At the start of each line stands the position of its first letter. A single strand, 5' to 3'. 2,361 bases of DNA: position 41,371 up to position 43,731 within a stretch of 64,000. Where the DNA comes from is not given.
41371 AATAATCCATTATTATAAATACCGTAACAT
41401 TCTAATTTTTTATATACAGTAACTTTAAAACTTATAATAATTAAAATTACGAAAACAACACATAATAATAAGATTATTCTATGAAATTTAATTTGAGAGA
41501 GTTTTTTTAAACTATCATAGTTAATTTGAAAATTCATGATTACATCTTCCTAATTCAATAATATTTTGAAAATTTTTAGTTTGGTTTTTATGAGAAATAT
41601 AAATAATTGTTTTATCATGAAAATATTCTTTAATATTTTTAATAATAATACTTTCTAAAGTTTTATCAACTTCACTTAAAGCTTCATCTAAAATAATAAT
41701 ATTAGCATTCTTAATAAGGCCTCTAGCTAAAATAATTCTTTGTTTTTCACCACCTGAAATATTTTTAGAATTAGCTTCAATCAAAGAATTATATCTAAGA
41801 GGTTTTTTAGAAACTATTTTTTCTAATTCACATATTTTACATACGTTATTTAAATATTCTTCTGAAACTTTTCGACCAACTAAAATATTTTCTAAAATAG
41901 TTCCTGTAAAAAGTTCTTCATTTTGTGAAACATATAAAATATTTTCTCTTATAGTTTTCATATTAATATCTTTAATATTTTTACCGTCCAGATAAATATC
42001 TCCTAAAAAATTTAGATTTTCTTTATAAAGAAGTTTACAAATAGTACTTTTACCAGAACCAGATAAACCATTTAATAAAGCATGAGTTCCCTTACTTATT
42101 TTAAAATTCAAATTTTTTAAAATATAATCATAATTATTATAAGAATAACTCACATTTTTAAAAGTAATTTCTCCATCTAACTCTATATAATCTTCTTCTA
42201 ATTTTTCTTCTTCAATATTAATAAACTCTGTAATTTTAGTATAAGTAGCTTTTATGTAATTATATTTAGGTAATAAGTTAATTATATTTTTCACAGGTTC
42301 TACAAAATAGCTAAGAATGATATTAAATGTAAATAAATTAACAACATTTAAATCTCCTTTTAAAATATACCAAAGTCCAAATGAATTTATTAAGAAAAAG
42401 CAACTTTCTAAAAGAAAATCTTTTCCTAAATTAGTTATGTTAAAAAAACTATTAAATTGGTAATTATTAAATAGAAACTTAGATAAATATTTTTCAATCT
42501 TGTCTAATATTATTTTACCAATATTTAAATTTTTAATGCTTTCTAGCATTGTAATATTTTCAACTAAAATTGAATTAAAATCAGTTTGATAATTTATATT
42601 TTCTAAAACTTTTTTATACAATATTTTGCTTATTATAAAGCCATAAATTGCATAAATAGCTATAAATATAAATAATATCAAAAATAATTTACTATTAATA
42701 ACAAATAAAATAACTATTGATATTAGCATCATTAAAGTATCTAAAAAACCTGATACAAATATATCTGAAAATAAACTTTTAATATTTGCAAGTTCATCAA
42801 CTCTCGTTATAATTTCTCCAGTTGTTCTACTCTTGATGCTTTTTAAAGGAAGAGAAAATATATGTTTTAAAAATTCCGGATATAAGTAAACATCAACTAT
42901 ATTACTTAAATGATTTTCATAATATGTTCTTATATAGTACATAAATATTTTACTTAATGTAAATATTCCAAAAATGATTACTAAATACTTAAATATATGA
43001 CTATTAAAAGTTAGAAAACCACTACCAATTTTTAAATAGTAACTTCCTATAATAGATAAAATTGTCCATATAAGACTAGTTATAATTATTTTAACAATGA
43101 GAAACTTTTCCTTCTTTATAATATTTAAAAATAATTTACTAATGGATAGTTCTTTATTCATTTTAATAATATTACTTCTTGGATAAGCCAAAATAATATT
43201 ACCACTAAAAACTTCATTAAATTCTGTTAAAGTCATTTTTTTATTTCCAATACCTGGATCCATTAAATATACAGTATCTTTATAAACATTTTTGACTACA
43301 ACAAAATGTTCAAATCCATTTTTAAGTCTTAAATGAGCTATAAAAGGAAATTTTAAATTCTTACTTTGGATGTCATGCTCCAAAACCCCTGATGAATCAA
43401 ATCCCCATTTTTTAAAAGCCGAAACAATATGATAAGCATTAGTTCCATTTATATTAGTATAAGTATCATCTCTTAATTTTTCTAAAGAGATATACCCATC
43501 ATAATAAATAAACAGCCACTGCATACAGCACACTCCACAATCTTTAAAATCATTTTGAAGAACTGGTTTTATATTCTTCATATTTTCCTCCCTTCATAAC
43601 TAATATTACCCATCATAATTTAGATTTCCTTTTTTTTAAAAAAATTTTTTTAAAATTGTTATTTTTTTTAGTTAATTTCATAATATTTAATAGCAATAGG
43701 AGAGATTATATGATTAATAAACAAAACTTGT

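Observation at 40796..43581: Unannotated pair of double-glycine-leader peptides with a C39-ABC exporter and a miniature accessory protein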

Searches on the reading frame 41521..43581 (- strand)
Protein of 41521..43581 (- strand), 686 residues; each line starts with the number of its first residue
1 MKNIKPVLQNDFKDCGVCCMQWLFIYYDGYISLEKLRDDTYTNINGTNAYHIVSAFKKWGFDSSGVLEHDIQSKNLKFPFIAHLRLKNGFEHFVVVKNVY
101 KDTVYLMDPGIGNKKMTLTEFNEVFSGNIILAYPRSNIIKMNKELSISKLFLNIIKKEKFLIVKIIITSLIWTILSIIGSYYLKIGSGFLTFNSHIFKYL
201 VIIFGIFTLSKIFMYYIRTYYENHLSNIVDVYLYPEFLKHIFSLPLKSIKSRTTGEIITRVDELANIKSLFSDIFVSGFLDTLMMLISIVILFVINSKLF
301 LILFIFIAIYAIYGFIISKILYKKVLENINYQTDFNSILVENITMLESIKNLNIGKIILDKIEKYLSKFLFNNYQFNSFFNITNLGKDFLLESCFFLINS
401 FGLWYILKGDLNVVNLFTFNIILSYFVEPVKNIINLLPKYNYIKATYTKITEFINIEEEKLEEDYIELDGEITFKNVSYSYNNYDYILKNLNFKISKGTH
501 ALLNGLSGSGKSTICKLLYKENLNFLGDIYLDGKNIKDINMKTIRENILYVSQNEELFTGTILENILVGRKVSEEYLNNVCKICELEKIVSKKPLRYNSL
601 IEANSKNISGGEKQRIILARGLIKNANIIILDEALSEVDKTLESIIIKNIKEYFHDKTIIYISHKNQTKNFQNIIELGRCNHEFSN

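Call 3: search_protein_families(library=pfam, proteins=[window:41521-43581:-], max_evalue=1)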
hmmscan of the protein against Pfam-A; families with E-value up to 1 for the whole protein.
window:41521-43581:- (686 aa): 11 families
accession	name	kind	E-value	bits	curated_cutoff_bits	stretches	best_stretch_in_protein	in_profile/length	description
PF03412.21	Peptidase_C39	-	7.9e-31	107.1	22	1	5-136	3-132/133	Peptidase C39 family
PF00664.28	ABC_membrane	-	1.1e-28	101.1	28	1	165-430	4-274/274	ABC transporter transmembrane region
PF00005.33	ABC_tran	-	1.2e-25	91.2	25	1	488-635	1-136/137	ABC transporter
PF13238.12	AAA_18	-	2.9e-05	25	29.4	1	502-561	2-45/128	AAA domain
PF02463.25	SMC_N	-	0.00019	21.4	40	1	482-669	121-202/220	RecF/RecN/SMC N terminal domain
PF13555.12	AAA_29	-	0.041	14.1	27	1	493-514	17-38/61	P-loop containing region of AAA domain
PF01583.26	APS_kinase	-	0.044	14.2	21.1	1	499-537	3-42/152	Adenylylsulphate kinase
PF00636.31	Ribonuclease_3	-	0.079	14.2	27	1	311-364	9-63/102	Ribonuclease III domain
PF13401.12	AAA_22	-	0.11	13.3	27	1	499-523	6-30/130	AAA domain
PF00137.26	ATP-synt_C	-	0.15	12.8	24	1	300-320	39-59/60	ATP synthase subunit C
PF13173.12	AAA_14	-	0.25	11.8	27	1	501-545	5-49/129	AAA domain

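Call 4: search_protein_families(library=ncbifam, proteins=[window:41521-43581:-], max_evalue=1)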
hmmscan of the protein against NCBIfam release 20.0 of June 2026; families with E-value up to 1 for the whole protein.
window:41521-43581:- (686 aa): 182 families (the best 25 are shown)
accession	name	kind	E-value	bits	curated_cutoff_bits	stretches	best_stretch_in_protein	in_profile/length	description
TIGR01193.1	bacteriocin_ABC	subfamily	3.4e-111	372.9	523.85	1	9-676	1-680/708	peptide cleavage/export ABC transporter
TIGR03796.1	NHLM_micro_ABC1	equivalog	5.5e-98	329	853.3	1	7-668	5-674/710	NHLP family bacteriocin export ABC transporter peptidase/permease/ATPase subunit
NF045998.1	cleave_ABC_plasm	equivalog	1.9e-94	317.3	500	1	9-667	2-662/673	Mbov_0121 family peptidase domain-containing ABC transporter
TIGR01846.1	type_I_sec_HlyB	subfamily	3.9e-84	283.3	725.55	1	16-677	1-664/694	type I secretion system permease/ATPase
TIGR03375.1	type_I_sec_LssB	subfamily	4e-83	279.9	693.1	1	19-667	6-663/696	type I secretion system permease/ATPase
TIGR03797.1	NHLM_micro_ABC2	equivalog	1.7e-58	198.7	709.4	1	142-665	118-644/686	NHLP bacteriocin export ABC transporter permease/ATPase subunit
TIGR02203.1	MsbA_lipidA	equivalog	7.6e-53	179.9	602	1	182-668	40-531/572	lipid A export permease/ATP-binding protein MsbA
NF010178.0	PRK13657.1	equivalog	8.3e-52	176.4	733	1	152-668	11-532/588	glucan ABC transporter ATP-binding protein/ permease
TIGR00958.1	3a01208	subfamily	1.8e-48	165.3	874.6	1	146-674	148-683/711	antigen peptide transporter 2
TIGR02857.1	CydD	equivalog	1.6e-47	162.7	435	1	458-669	307-520/529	thiol reductant ABC exporter subunit CydD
NF052233.1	CphA_assoc_ABC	equivalog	1.2e-46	159.4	880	1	196-668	229-705/766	cyanophycin metabolism-associated ABC transporter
TIGR01842.1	type_I_sec_PrtD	subfamily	4.7e-46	157.4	510.15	1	159-670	5-518/544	type I secretion system permease/ATPase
NF045513.1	HepA_fam_ABC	equivalog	2.3e-43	148.6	725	1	194-668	92-571/610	heterocyst formation ABC transporter subunit HepA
TIGR02204.1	MsbA_rel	hypoth_equivalog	5.8e-42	144.1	780.4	1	159-668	21-537/576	ABC transporter, permease/ATP-binding protein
NF008381.0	PRK11176.1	equivalog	1.4e-41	142.6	867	1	185-668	52-541/582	lipid A ABC transporter ATP-binding protein/permease MsbA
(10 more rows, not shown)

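Call 61: search_dna_similar(query=window:41521-43581:-, collection=plasmids, mode=protein, max_rows=30, rows=best)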
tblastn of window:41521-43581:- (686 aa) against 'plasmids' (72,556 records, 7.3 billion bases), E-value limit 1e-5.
The search stops at 5000 records and this limit was reached: more records match than are counted here, and every count below describes the 5000 best-scoring records only.
In 34 record(s) the limit of 40 matching pieces per record was reached: places in those records are undercounted.
Records with a match: at least 5000; places in all: 20331; records where one place covers at least 80% of the query: 1693.
Best place of each record, by identity: <60% 5000.
By first word of the organism name: Escherichia 1329; Klebsiella 483; Rhizobium 386; Enterococcus 324; Salmonella 214; Bacillus 211; Ralstonia 137; Staphylococcus 135; Clostridium 104; Sinorhizobium 100; and 268 more.
By predicted mobility (MOB-suite, as given by PLSDB): non-mobilizable 2302; conjugative 1718; mobilizable 980.
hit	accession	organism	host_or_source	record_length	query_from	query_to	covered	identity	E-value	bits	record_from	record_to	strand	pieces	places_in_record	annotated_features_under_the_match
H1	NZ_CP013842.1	Clostridium botulinum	Microbial isolate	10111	9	681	98%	32.0%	1e-79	284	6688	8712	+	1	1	peptidase domain-containing ABC transporter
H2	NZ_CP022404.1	Clostridium botulinum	infant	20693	9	681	98%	32.0%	1e-79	284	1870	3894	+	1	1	peptidase domain-containing ABC transporter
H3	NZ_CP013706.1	Clostridium botulinum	Microbial isolate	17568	9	681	98%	31.9%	4e-78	280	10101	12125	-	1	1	peptidase domain-containing ABC transporter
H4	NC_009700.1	Clostridium botulinum F str. Langeland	-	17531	9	681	98%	31.8%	2e-77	277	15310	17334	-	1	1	peptidase domain-containing ABC transporter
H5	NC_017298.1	Clostridium botulinum F str. 230613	-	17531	9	681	98%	31.8%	2e-77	277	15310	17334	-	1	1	peptidase domain-containing ABC transporter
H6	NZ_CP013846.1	Clostridium botulinum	Microbial isolate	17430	9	681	98%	31.8%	9e-77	276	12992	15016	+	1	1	peptidase domain-containing ABC transporter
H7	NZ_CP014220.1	Clostridium botulinum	Microbial isolate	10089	9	681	98%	31.7%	7e-79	282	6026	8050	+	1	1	peptidase domain-containing ABC transporter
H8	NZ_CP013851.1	Clostridium botulinum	Microbial isolate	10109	9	681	98%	31.7%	7e-79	282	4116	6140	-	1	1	peptidase domain-containing ABC transporter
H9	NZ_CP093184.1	Staphylococcus epidermidis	Homo sapiens,blood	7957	4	665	97%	32.2%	1e-73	266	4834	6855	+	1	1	ATP-binding cassette domain-containing protein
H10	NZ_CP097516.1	Staphylococcus epidermidis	Homo sapiens,pertoneal cavity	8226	4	665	97%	32.2%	3e-73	265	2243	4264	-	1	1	peptidase domain-containing ABC transporter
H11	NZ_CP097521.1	Staphylococcus epidermidis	Homo sapiens,pertoneal cavity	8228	4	665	97%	32.2%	4e-73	265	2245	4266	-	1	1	peptidase domain-containing ABC transporter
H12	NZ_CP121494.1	Staphylococcus epidermidis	Homo sapiens,Forehead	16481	4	665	97%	32.2%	5e-73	265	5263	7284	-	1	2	peptidase domain-containing ABC transporter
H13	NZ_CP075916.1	Clostridium perfringens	sludge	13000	9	668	96%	32.2%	9e-79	281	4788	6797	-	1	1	peptidase domain-containing ABC transporter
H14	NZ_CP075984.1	Clostridium perfringens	feces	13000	9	668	96%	32.2%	9e-79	281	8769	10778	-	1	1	peptidase domain-containing ABC transporter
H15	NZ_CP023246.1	Bacillus cereus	bacteria,pure culture,air in Laboratory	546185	7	683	99%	31.4%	8e-86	302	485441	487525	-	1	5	peptidase domain-containing ABC transporter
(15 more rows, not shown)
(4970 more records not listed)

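Call 62: get_annotated_region(hit=H1, flank=3500)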
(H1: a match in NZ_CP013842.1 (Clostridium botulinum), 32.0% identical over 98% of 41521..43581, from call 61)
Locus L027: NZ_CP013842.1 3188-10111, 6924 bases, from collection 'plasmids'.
description: Clostridium botulinum strain AM1051 plasmid pRSJ13_1, complete sequence
organism: Clostridium botulinum (NCBI taxid 1491)
taxonomy: Bacteria; Bacillota; Clostridia; Eubacteriales; Clostridiaceae; Clostridium; Clostridium botulinum
host: -; source: Microbial isolate; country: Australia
typing (MOB-suite, as given by PLSDB): mobilizable; relaxase MOBP
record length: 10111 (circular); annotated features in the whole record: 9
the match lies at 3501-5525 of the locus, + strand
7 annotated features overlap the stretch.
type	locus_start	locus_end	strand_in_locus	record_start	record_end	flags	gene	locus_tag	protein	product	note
CDS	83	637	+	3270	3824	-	-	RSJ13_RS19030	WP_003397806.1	MobC family plasmid mobilization relaxosome protein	-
CDS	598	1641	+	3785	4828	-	-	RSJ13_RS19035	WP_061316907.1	relaxase/mobilization nuclease domain-containing protein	-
CDS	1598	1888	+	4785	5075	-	-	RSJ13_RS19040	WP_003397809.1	hypothetical protein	-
CDS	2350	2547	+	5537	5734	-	-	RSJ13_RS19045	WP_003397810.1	helix-turn-helix transcriptional regulator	-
CDS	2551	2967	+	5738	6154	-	-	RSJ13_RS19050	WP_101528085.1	DUF6773 family protein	-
CDS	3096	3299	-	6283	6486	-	-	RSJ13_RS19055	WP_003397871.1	Blp family class II bacteriocin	GO:0042742 - defense response to bacterium [Evidence IEA]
CDS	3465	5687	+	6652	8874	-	-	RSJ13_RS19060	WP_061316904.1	peptidase domain-containing ABC transporter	-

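Call 63: get_annotated_region(hit=H13, flank=3500)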
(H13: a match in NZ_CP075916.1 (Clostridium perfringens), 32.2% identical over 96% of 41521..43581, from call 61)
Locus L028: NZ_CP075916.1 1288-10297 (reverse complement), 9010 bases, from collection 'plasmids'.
description: Clostridium perfringens strain CPLi 6-1 plasmid pCPCPLi6-1_4
organism: Clostridium perfringens (NCBI taxid 1502)
taxonomy: Bacteria; Bacillota; Clostridia; Eubacteriales; Clostridiaceae; Clostridium; Clostridium perfringens
host: -; source: sludge; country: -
typing (MOB-suite, as given by PLSDB): non-mobilizable; replicon rep_cluster_427
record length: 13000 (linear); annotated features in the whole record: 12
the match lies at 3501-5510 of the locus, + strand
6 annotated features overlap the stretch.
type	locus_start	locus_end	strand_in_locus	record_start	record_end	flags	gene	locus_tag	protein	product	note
CDS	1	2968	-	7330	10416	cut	-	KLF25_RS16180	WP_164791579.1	type 2 lanthipeptide synthetase LanM family protein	-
CDS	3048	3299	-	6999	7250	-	-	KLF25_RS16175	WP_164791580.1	plantaricin C family lantibiotic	-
CDS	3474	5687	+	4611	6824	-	-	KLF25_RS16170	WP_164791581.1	peptidase domain-containing ABC transporter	-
CDS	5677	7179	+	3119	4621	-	-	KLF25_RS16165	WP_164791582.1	HlyD family efflux transporter periplasmic adaptor subunit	-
CDS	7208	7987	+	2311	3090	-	-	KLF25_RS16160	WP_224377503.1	type II CAAX endopeptidase family protein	GO:0071586 - CAAX-box protein processing [Evidence IEA]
CDS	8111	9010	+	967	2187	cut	-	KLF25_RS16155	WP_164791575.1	DNA-binding response regulator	-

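Call 64: get_annotated_region(hit=H9, flank=3500)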
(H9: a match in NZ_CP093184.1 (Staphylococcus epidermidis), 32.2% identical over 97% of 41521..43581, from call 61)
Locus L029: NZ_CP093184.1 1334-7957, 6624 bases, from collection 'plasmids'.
description: Staphylococcus epidermidis strain TMDU-265 plasmid p3, complete sequence
organism: Staphylococcus epidermidis (NCBI taxid 1282)
taxonomy: Bacteria; Bacillota; Bacilli; Bacillales; Staphylococcaceae; Staphylococcus; Staphylococcus epidermidis
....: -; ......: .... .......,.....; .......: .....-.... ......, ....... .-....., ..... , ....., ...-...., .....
typing (MOB-suite, as given by PLSDB): mobilizable; replicon rep_cluster_2222; relaxase MOBP
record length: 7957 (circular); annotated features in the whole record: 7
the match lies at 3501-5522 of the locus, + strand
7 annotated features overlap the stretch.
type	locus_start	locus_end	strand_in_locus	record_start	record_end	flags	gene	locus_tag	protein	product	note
CDS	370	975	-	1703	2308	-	-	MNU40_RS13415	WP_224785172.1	mobilization protein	-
CDS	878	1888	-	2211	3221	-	-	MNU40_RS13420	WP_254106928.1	relaxase/mobilization nuclease domain-containing protein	-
CDS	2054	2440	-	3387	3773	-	mobC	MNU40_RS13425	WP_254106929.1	plasmid mobilization relaxosome protein MobC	-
CDS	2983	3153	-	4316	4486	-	-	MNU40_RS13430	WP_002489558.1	hypothetical protein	-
CDS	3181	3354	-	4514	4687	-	-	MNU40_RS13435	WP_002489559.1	hypothetical protein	-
CDS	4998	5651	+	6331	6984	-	-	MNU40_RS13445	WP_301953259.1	ATP-binding cassette domain-containing protein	-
CDS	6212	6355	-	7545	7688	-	-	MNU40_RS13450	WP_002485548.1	hypothetical protein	-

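Call 66: search_dna_similar(query=L028:5677-7179:+, collection=plasmids, mode=protein, max_rows=40, rows=spread, max_evalue=1e-10)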
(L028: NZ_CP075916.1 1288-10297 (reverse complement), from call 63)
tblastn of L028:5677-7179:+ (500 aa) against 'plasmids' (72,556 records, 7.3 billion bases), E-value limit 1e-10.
Records with a match: 117; places in all: 129; records where one place covers at least 80% of the query: 34.
Best place of each record, by identity: >=99% 3; 80-90% 7; 60-80% 13; <60% 94.
By first word of the organism name: Clostridium 52; Bacillus 37; Escherichia 14; Aminobacter 6; Paraclostridium 4; Rhizobium 1; Sinorhizobium 1; Ensifer 1; Pseudomonas 1.
By predicted mobility (MOB-suite, as given by PLSDB): non-mobilizable 61; mobilizable 29; conjugative 27.
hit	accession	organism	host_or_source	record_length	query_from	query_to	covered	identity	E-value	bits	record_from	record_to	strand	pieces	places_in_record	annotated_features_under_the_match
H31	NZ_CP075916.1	Clostridium perfringens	sludge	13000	5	500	99%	100.0%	0e+0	790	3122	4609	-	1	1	HlyD family efflux transporter periplasmic adaptor subunit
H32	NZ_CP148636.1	Clostridium perfringens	Homo sapiens,single cell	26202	1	500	100%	84.0%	0e+0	680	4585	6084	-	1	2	HlyD family efflux transporter periplasmic adaptor subunit | peptidase domain-containing ABC transporter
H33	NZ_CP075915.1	Clostridium perfringens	sludge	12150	1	499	100%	82.2%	0e+0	680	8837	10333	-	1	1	HlyD family efflux transporter periplasmic adaptor subunit | peptidase domain-containing ABC transporter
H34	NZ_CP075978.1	Clostridium perfringens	Feces, FP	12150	39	499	92%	81.3%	0e+0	610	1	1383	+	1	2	HlyD family efflux transporter periplasmic adaptor subunit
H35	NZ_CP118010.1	Clostridium perfringens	Homo sapiens,pure cell culture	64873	1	500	100%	72.8%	0e+0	601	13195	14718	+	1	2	HlyD family efflux transporter periplasmic adaptor subunit | peptidase domain-containing ABC transporter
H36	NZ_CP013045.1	Clostridium perfringens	equine,Whole pure organism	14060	1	500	100%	72.4%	0e+0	599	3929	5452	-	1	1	HlyD family efflux transporter periplasmic adaptor subunit | peptidase domain-containing ABC transporter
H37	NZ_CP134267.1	Clostridium perfringens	Canis lupus familiaris,bacterial ...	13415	1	500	100%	72.4%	0e+0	599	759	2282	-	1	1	HlyD family efflux transporter periplasmic adaptor subunit | peptidase domain-containing ABC transporter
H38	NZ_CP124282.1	Paraclostridium sordellii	Procyon lotor,whole organism,intestine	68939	1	498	100%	63.2%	3e-160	510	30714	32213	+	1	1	HlyD family efflux transporter periplasmic adaptor subunit | peptidase domain-containing ABC transporter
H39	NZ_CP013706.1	Clostridium botulinum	Microbial isolate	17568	1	500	100%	39.8%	6e-85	293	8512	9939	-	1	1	HlyD family efflux transporter periplasmic adaptor subunit | peptidase domain-containing ABC transporter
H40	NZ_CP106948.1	Bacillus thuringiensis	BGSC database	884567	7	496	75%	37.9%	2e-30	220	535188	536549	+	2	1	HlyD family efflux transporter periplasmic adaptor subunit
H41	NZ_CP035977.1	Bacillus mycoides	cell culture,soil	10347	4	496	99%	23.0%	8e-24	113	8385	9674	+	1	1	HlyD family efflux transporter periplasmic adaptor subunit | peptidase domain-containing ABC transporter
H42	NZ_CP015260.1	Bacillus wiedmannii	Caenorhabditis elegans,whole organism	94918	4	498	99%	22.6%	2e-14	84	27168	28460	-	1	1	HlyD family efflux transporter periplasmic adaptor subunit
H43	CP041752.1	Bacillus paranthracis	Homo sapiens,stool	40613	4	498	99%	21.8%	3e-21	105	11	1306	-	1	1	none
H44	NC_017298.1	Clostridium botulinum F str. 230613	-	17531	275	500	45%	44.7%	6e-50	191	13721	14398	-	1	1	HlyD family efflux transporter periplasmic adaptor subunit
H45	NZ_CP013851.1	Clostridium botulinum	Microbial isolate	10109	1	157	31%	46.5%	2e-28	127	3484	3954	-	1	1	HlyD family efflux transporter periplasmic adaptor subunit | peptidase domain-containing ABC transporter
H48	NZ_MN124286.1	Escherichia coli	-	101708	357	496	28%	34.8%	5e-12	76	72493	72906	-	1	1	HlyD family type I secretion periplasmic adaptor subunit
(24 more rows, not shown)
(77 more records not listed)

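Call 67: get_annotated_region(hit=H39, flank=300)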
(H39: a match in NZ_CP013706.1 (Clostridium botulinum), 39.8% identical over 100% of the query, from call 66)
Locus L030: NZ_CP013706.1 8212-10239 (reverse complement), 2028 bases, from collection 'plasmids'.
description: Clostridium botulinum strain F160 plasmid pRSJ3_1, complete sequence
organism: Clostridium botulinum (NCBI taxid 1491)
taxonomy: Bacteria; Bacillota; Clostridia; Eubacteriales; Clostridiaceae; Clostridium; Clostridium botulinum
host: -; source: Microbial isolate; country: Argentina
typing (MOB-suite, as given by PLSDB): non-mobilizable; replicon rep_cluster_958
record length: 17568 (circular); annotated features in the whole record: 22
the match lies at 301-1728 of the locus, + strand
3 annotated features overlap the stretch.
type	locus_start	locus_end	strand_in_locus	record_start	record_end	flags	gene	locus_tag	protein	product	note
CDS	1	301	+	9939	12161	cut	-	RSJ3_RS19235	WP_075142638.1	peptidase domain-containing ABC transporter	-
CDS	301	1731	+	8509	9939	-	-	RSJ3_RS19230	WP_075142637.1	HlyD family efflux transporter periplasmic adaptor subunit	-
CDS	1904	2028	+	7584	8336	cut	-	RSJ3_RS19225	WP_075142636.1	hypothetical protein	-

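Call 68: get_annotated_region(hit=H41, flank=300)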
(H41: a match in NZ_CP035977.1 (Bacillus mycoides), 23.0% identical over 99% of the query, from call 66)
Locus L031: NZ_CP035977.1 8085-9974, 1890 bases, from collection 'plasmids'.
description: Bacillus mycoides strain BPN102 plasmid p10
organism: Bacillus mycoides (NCBI taxid 1405)
taxonomy: Bacteria; Bacillota; Bacilli; Bacillales; Bacillaceae; Bacillus; Bacillus mycoides
host: -; source: cell culture,soil; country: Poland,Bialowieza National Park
typing (MOB-suite, as given by PLSDB): mobilizable; replicon rep_cluster_1830; relaxase MOBV
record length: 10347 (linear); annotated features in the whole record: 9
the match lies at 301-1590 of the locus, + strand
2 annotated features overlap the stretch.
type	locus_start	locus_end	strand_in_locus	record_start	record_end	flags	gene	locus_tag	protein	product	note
CDS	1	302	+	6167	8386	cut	-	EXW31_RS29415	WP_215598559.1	peptidase domain-containing ABC transporter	-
CDS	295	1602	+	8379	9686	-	-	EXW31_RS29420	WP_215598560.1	HlyD family efflux transporter periplasmic adaptor subunit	-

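Call 69: get_annotated_region(hit=H42, flank=300)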
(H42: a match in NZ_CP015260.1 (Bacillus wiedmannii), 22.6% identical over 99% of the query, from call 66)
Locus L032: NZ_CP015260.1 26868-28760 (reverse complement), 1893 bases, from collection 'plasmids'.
description: Bacillus wiedmannii strain Bt18679 plasmid p94918, complete sequence
organism: Bacillus wiedmannii (NCBI taxid 1890302)
taxonomy: Bacteria; Bacillota; Bacilli; Bacillales; Bacillaceae; Bacillus; Bacillus wiedmannii
host: -; source: Caenorhabditis elegans,whole organism; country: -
typing (MOB-suite, as given by PLSDB): mobilizable; replicon rep_cluster_1720,rep_cluster_1869; relaxase MOBP
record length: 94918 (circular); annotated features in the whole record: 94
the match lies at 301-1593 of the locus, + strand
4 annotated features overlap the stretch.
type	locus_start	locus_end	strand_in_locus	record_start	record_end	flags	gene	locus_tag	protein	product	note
CDS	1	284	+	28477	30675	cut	-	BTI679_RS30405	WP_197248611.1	peptidase domain-containing ABC transporter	-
CDS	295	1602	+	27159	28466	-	-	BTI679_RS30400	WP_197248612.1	HlyD family efflux transporter periplasmic adaptor subunit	-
CDS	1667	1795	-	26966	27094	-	-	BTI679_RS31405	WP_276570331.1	hypothetical protein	-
CDS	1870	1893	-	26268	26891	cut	-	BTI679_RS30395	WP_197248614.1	recombinase family protein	GO:0006310 - DNA recombination [Evidence IEA]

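Call 70: get_annotated_region(hit=H40, flank=300)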
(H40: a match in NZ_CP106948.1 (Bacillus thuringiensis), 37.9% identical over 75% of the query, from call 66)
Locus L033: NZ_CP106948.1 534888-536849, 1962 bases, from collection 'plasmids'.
description: Bacillus thuringiensis strain 4F5 plasmid p_4F5-1, complete sequence
organism: Bacillus thuringiensis (NCBI taxid 1428)
taxonomy: Bacteria; Bacillota; Bacilli; Bacillales; Bacillaceae; Bacillus; Bacillus thuringiensis
host: -; source: BGSC database; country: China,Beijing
typing (MOB-suite, as given by PLSDB): non-mobilizable; replicon rep_cluster_125,rep_cluster_1721; mating-pair formation MPF_T
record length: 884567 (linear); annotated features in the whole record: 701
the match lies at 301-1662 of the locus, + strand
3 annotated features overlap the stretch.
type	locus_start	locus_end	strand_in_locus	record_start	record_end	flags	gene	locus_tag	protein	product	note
CDS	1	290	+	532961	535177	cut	-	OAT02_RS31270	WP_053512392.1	peptidase domain-containing ABC transporter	-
CDS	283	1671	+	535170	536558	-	-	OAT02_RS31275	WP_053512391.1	HlyD family efflux transporter periplasmic adaptor subunit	-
CDS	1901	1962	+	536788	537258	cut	-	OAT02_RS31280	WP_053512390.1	hypothetical protein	-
